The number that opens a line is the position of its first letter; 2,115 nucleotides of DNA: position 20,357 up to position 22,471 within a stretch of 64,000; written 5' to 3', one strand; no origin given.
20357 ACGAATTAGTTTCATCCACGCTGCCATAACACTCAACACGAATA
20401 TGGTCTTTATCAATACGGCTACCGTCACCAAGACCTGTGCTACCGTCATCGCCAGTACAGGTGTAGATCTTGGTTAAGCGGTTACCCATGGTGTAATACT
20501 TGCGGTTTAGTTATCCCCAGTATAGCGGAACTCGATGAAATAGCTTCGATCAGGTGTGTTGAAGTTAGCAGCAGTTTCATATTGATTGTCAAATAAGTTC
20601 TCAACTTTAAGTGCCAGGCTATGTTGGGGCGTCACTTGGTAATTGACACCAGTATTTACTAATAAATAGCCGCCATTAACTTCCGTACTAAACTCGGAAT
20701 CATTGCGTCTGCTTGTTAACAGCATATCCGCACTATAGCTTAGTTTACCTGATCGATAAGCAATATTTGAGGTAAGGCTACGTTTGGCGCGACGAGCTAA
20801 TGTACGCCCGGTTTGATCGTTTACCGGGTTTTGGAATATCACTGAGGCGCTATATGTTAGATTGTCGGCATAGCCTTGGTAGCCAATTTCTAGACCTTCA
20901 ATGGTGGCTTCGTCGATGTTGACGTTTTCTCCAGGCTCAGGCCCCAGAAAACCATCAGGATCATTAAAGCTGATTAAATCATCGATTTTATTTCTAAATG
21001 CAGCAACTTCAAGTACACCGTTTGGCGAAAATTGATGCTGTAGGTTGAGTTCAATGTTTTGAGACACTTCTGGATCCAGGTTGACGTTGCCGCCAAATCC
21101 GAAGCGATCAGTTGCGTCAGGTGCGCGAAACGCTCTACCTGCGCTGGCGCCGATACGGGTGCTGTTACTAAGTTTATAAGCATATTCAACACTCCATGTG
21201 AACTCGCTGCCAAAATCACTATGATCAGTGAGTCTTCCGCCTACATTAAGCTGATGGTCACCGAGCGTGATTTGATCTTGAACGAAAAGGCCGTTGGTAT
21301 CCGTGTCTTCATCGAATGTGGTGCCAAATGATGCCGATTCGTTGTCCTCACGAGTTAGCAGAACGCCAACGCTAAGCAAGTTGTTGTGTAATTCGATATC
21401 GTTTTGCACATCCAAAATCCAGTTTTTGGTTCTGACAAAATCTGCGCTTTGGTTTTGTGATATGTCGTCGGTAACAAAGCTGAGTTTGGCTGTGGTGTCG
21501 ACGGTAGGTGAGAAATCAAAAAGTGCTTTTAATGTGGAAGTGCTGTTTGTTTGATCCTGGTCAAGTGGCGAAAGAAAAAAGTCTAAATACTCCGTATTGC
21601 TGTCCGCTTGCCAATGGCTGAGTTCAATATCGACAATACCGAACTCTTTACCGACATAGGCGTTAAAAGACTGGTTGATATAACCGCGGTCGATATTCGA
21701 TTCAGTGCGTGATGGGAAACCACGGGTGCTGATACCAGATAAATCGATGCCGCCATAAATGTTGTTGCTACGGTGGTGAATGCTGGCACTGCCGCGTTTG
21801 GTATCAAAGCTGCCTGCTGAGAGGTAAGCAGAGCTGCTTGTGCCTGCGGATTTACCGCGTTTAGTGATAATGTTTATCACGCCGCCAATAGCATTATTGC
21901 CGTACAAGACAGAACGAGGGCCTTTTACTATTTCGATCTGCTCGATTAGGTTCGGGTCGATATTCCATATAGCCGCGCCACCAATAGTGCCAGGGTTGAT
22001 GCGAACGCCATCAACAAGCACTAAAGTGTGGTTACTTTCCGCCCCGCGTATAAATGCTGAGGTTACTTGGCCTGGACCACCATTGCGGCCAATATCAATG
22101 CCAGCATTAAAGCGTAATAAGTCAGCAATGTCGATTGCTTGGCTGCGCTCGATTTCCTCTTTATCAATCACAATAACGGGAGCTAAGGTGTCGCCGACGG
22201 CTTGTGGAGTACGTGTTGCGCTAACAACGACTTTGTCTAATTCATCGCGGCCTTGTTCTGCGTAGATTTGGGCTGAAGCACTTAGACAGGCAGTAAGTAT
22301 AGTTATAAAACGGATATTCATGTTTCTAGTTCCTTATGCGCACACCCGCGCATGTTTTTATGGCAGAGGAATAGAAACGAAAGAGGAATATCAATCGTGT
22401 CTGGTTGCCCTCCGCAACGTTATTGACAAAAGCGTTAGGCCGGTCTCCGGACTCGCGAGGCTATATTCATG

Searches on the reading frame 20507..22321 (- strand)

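Call 47: search_protein_families(library=pfam, proteins=[window:20507-22321:-], max_evalue=0.00001)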
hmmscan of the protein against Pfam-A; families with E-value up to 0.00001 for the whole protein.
window:20507-22321:- (604 aa): 2 families
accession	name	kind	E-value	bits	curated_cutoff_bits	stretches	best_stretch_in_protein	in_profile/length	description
PF00593.30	TonB_dep_Rec_b-barrel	-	2.5e-39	136.8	27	1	186-576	16-436/436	TonB dependent receptor-like, beta-barrel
PF07715.20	Plug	-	6.2e-29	101.1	23.9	1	44-148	4-107/107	TonB-dependent Receptor Plug Domain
